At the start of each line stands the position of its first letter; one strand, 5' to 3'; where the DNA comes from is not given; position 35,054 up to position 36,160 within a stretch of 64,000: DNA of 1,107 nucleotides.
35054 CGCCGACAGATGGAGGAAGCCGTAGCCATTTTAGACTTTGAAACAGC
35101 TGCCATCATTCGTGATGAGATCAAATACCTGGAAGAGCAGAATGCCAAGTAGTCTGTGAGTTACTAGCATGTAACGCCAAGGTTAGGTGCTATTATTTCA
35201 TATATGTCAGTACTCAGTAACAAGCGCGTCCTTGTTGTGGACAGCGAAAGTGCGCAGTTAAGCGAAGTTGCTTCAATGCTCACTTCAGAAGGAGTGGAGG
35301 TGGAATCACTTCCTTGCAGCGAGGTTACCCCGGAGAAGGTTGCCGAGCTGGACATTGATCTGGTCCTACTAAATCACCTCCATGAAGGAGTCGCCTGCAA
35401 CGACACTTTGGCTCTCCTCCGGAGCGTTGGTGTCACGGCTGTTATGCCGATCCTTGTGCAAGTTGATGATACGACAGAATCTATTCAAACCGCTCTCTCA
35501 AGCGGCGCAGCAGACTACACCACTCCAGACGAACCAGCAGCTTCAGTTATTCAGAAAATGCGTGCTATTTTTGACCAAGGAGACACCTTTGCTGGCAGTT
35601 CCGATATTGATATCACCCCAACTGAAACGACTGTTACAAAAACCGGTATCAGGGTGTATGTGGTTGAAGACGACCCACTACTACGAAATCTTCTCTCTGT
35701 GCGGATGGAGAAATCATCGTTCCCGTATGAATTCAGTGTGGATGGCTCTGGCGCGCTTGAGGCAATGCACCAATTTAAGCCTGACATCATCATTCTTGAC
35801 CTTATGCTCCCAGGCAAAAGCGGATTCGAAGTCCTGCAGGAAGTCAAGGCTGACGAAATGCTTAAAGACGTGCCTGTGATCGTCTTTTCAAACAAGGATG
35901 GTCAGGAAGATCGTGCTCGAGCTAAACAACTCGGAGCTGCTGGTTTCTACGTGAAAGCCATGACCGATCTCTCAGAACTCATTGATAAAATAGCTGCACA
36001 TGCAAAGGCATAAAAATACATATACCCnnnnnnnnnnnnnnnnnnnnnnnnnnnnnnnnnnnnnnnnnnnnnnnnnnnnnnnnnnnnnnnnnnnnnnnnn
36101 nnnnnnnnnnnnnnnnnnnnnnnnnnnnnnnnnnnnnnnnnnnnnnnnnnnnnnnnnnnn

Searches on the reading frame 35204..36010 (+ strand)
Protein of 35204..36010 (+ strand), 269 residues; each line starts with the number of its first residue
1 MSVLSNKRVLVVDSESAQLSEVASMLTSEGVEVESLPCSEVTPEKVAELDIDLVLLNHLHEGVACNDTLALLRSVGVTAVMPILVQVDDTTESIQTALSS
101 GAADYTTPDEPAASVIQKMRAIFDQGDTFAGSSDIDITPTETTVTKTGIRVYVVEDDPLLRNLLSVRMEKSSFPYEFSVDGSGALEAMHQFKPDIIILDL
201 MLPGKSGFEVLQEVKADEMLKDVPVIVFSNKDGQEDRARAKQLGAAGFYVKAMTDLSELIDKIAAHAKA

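Call 3: search_protein_families(library=pfam, proteins=[window:35204-36010:+], max_evalue=1)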
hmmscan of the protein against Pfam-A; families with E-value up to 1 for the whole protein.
window:35204-36010:+ (269 aa): 2 families
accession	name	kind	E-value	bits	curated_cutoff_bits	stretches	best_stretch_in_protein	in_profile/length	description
PF00072.30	Response_reg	-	8.3e-28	97.2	30.2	2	151-263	1-110/111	Response regulator receiver domain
PF01497.23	Peripla_BP_2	-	0.055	13.3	27.5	1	174-268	40-127/235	Periplasmic binding protein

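Call 33: search_protein_families(library=ncbifam, proteins=[window:35204-36010:+], max_evalue=0.01)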
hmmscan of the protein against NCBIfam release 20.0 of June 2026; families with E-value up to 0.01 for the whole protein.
window:35204-36010:+ (269 aa): 84 families (the best 25 are shown)
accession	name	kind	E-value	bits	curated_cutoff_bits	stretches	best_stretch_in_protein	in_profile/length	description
TIGR02154.1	PhoB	equivalog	1.8e-28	99.4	296.2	2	150-265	4-118/226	phosphate regulon transcriptional regulator PhoB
NF040689.1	MtrAB_MtrA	equivalog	1.4e-24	86.7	300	2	151-266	1-112/219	MtrAB system response regulator MtrA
NF007135.0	PRK09581.1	equivalog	7.5e-24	84.4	474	2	150-257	4-111/457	PleD family two-component system response regulator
NF040534.1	resp_reg_YycF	equivalog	1.1e-21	77.2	340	2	150-265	2-113/231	response regulator YycF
NF045991.1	RespRegCtrARhodob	equivalog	8e-21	74.8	350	2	149-265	1-114/224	response regulator transcription factor CtrA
NF007546.0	PRK10161.1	equivalog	8.3e-21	74.6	471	1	150-265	4-118/229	phosphate response regulator transcription factor PhoB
NF007935.0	PRK10651.1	equivalog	5.5e-19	68.2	250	2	148-265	6-122/216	two-component system response regulator NarL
NF053854.1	RespRegPhoBBctds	equivalog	9.7e-19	67.6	270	2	152-264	2-112/225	two-component system response regulator PhoB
NF041733.1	resp_reg_CseB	equivalog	1.2e-17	64.1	350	1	150-265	2-113/228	two-component system response regulator CseB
NF045944.1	ResRegRpaBCyano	equivalog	1.6e-17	63.7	330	1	153-262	2-107/229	response regulator transcription factor RpaB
NF007969.0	PRK10693.1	equivalog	1.7e-17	63.5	329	1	147-264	6-121/337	two-component system response regulator RssB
NF007982.1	PRK10710.1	equivalog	9.7e-17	61.3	380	1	147-253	6-109/235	envelope stress response regulator BaeR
NF041866.1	EpsW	equivalog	1.4e-16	60.3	200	1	151-255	8-114/131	exopolysaccharide biosynthesis response regulator EpsW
NF007708.0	PRK10403.1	equivalog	1.7e-16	60.3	343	2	146-268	4-125/215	nitrate/nitrite response regulator protein NarP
TIGR01387.1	cztR_silR_copR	subfamily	5.9e-16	58.8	279.2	1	151-265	1-112/218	heavy metal response regulator transcription factor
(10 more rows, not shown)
